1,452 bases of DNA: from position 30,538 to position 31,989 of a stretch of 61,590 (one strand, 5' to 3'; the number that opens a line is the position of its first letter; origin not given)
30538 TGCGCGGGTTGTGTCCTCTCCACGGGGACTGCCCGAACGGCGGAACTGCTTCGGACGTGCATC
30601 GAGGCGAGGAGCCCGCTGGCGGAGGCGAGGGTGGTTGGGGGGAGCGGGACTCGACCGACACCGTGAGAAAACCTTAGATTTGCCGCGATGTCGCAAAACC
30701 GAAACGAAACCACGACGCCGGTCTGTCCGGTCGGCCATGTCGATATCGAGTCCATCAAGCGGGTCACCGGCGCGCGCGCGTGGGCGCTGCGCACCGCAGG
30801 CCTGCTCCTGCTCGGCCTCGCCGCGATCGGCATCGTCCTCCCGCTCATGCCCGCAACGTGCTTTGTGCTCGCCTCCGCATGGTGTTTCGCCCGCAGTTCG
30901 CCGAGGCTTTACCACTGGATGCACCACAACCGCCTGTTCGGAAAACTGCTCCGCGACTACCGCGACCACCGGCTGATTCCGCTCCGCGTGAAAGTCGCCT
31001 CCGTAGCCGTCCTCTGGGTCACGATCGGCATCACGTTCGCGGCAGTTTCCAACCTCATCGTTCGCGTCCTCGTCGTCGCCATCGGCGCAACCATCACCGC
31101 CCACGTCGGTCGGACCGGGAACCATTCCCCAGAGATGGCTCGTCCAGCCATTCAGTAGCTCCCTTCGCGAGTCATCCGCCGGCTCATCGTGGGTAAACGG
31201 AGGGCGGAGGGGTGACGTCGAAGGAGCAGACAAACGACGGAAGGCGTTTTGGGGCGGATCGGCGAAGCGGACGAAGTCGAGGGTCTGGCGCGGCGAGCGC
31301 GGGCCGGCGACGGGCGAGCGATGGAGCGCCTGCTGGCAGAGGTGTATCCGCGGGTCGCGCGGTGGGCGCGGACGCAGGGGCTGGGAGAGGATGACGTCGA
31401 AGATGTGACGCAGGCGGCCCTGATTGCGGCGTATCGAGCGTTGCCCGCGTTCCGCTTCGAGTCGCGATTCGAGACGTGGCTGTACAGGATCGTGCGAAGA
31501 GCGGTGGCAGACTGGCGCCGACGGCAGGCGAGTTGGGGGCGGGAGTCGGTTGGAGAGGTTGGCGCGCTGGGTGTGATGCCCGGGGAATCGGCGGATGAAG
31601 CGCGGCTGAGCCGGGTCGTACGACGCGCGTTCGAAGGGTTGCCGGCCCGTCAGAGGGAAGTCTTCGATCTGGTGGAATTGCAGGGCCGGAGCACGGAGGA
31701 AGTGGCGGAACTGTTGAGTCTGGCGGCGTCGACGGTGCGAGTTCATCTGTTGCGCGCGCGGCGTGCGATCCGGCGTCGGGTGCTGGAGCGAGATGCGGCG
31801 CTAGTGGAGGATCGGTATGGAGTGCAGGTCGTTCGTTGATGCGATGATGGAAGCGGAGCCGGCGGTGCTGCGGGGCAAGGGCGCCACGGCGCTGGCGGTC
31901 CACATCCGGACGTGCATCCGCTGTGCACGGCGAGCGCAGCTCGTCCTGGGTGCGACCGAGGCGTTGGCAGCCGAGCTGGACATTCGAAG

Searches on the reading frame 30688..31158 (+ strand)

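Call 19: search_protein_families(library=pfam, proteins=[window:30688-31158:+])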
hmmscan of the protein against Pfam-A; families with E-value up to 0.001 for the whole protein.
window:30688-31158:+ (156 aa): 1 family
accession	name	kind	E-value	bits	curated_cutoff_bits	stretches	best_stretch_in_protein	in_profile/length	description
PF04304.18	DUF454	-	8.1e-35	119.8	35.1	1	32-140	2-110/115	Protein of unknown function (DUF454)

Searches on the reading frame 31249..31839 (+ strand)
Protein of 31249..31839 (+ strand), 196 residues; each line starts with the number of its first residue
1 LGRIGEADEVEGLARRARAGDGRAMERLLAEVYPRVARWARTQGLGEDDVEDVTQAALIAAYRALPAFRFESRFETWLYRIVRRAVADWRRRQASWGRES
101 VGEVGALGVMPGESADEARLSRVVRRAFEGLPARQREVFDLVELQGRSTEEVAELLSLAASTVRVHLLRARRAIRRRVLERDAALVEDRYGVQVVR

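Call 32: find_homologous_proteins(query=window:31249-31839:+, max_evalue=1e-10)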
Query window:31249-31839:+ (196 aa): 4335 proteins with E <= 1e-10 among 8000 candidates; the best 120 are listed.
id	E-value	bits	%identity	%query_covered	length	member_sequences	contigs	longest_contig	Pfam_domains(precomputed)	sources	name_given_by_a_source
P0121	7.5e-114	396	100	100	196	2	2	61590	PF07638.18,PF04545.23,PF04542.21,PF08281.19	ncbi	ncbi:MAG: RNA polymerase sigma factor [Longimicrobiales bacterium]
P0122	1.0e-67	245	76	88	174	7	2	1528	PF07638.18,PF00196.26,PF04545.23,PF04542.21,PF08281.19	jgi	jgi:RNA polymerase sigma-70 factor (ECF subfamily)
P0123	3.9e-66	240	73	88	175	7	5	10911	PF04545.23,PF04542.21,PF08281.19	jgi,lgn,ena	jgi:RNA polymerase sigma-70 factor (ECF subfamily)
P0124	1.7e-65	238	73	88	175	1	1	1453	PF07638.18,PF04545.23,PF04542.21,PF08281.19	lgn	-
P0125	2.8e-65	237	72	86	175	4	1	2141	PF04542.21,PF08281.19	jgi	jgi:RNA polymerase sigma-70 factor (ECF subfamily)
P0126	1.5e-64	235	71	86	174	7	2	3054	PF07638.18,PF04545.23,PF04542.21,PF08281.19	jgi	jgi:RNA polymerase sigma-70 factor (ECF subfamily)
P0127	2.0e-62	228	66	86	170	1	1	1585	PF04545.23,PF04542.21,PF08281.19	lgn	-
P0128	6.6e-56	207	60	95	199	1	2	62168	PF07638.18,PF04545.23,PF04542.21,PF08281.19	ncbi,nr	ncbi:MAG: sigma-70 family RNA polymerase sigma factor [Gemmatimonadetes bacterium]|nr:sigma-70 famil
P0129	6.6e-51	191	58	95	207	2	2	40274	PF04545.23,PF04542.21,PF08281.19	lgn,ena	-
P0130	7.2e-45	171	54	94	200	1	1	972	PF04545.23,PF04542.21,PF08281.19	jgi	jgi:RNA polymerase sigma-70 factor (ECF subfamily)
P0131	1.2e-44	170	55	93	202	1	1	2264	PF07638.18,PF04545.23,PF04542.21,PF08281.19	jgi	-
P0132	3.6e-43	165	56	90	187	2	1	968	PF04545.23,PF04542.21,PF08281.19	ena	-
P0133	9.9e-43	164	52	82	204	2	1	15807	PF07638.18,PF04545.23,PF04542.21,PF08281.19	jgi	-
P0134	1.9e-42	163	50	96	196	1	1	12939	PF07638.18,PF04545.23,PF04542.21,PF08281.19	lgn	-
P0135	2.5e-42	163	49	92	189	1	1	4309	PF07638.18,PF04545.23,PF04542.21,PF08281.19,PF22029.3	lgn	-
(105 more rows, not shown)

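Call 33: find_encoding_contigs(protein=P0121, flank=10000, max_places=4)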
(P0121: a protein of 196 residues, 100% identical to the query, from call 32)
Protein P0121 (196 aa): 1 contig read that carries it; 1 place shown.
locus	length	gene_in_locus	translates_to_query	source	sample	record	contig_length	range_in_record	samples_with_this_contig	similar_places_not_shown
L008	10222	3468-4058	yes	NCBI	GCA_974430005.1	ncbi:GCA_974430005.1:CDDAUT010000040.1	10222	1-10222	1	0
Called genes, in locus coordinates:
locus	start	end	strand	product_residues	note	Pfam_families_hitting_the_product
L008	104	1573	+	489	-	PF01590:GAF, PF13185:GAF_2, PF13492:GAF_3 (weak), PF13487:HD_5, PF01966:HD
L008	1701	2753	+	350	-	-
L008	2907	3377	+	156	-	PF04304:DUF454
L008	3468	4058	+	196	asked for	PF07638:Sigma70_ECF (weak), PF04542:Sigma70_r2, PF08281:Sigma70_r4_2, PF04545:Sigma70_r4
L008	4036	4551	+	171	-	-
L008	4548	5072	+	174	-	-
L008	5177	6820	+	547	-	PF01019:G_glu_transpept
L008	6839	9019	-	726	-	PF00999:Na_H_Exchanger, PF00582:Usp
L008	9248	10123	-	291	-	PF02739:5_3_exonuc_N, PF01367:5_3_exonuc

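Call 34: find_encoding_contigs(protein=P0123, flank=5000, max_places=6)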
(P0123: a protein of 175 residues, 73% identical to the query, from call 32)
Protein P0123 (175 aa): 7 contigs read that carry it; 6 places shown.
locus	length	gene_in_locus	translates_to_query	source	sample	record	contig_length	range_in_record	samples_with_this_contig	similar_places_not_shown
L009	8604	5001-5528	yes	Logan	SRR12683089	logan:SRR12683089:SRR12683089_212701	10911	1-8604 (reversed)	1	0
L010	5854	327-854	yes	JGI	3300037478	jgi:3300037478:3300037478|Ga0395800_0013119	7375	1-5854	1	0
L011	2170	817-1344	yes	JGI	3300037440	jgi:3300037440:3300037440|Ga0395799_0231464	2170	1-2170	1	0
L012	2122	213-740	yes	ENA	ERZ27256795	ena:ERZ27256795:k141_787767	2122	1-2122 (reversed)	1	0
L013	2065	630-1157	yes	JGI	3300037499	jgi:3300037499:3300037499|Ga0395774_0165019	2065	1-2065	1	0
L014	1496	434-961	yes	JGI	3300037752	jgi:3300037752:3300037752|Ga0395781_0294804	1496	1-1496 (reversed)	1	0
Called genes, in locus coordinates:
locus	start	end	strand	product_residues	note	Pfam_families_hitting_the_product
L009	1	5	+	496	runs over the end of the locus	PF01590:GAF, PF13185:GAF_2, PF13487:HD_5, PF01966:HD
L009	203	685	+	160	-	PF04304:DUF454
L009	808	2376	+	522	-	PF13424:TPR_12 (faint), PF00515:TPR_1 (faint), PF07719:TPR_2 (faint), PF13181:TPR_8 (faint), PF14559:TPR_19 (faint)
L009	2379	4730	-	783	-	PF12704:MacB_PCD, PF02687:FtsX, PF12704:MacB_PCD, PF02687:FtsX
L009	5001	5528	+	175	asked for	PF04542:Sigma70_r2, PF08281:Sigma70_r4_2, PF04545:Sigma70_r4 (weak)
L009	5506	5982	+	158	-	-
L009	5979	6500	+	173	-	-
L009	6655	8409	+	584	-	PF01019:G_glu_transpept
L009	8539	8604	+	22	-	?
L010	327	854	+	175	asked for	PF04542:Sigma70_r2, PF08281:Sigma70_r4_2, PF04545:Sigma70_r4 (weak)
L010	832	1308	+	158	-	-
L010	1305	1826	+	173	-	-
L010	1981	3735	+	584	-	PF01019:G_glu_transpept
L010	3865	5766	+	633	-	PF00999:Na_H_Exchanger, PF02254:TrkA_N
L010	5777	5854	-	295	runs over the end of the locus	PF02739:5_3_exonuc_N, PF01367:5_3_exonuc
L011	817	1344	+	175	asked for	PF04542:Sigma70_r2, PF08281:Sigma70_r4_2, PF04545:Sigma70_r4 (weak)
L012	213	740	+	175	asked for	PF04542:Sigma70_r2, PF08281:Sigma70_r4_2, PF04545:Sigma70_r4 (weak)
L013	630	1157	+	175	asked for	PF04542:Sigma70_r2, PF08281:Sigma70_r4_2, PF04545:Sigma70_r4 (weak)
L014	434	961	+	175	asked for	PF04542:Sigma70_r2, PF08281:Sigma70_r4_2, PF04545:Sigma70_r4 (weak)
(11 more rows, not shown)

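Call 35: find_encoding_contigs(protein=P0128, flank=6000, max_places=3)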
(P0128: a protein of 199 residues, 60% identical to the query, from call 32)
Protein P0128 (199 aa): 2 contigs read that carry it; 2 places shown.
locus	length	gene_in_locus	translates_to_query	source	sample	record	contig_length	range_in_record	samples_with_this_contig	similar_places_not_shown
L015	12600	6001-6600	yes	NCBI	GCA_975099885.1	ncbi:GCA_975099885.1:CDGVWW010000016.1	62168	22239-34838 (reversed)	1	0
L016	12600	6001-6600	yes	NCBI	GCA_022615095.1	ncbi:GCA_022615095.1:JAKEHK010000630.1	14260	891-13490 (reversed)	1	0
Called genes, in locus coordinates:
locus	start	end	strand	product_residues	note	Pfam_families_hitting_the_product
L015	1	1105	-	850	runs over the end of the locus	PF00317:Ribonuc_red_lgN, PF02867:Ribonuc_red_lgC, PF12637:TSCPD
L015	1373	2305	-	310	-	PF00924:MS_channel_2nd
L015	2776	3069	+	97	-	PF13620:CarboxypepD_reg (weak)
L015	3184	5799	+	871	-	PF25183:OMP_b-brl_4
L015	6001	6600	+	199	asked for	PF07638:Sigma70_ECF, PF04542:Sigma70_r2, PF08281:Sigma70_r4_2, PF04545:Sigma70_r4 (weak)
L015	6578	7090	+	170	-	-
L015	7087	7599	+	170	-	-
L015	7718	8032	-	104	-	PF00563:EAL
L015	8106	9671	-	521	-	PF00990:GGDEF, PF00563:EAL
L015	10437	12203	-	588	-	PF05226:CHASE2, PF13676:TIR_2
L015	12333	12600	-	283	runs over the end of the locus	-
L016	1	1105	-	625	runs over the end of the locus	PF00317:Ribonuc_red_lgN, PF02867:Ribonuc_red_lgC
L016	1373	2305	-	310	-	PF00924:MS_channel_2nd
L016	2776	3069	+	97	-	PF13620:CarboxypepD_reg (weak)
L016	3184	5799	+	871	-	PF25183:OMP_b-brl_4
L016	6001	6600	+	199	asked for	PF07638:Sigma70_ECF, PF04542:Sigma70_r2, PF08281:Sigma70_r4_2, PF04545:Sigma70_r4 (weak)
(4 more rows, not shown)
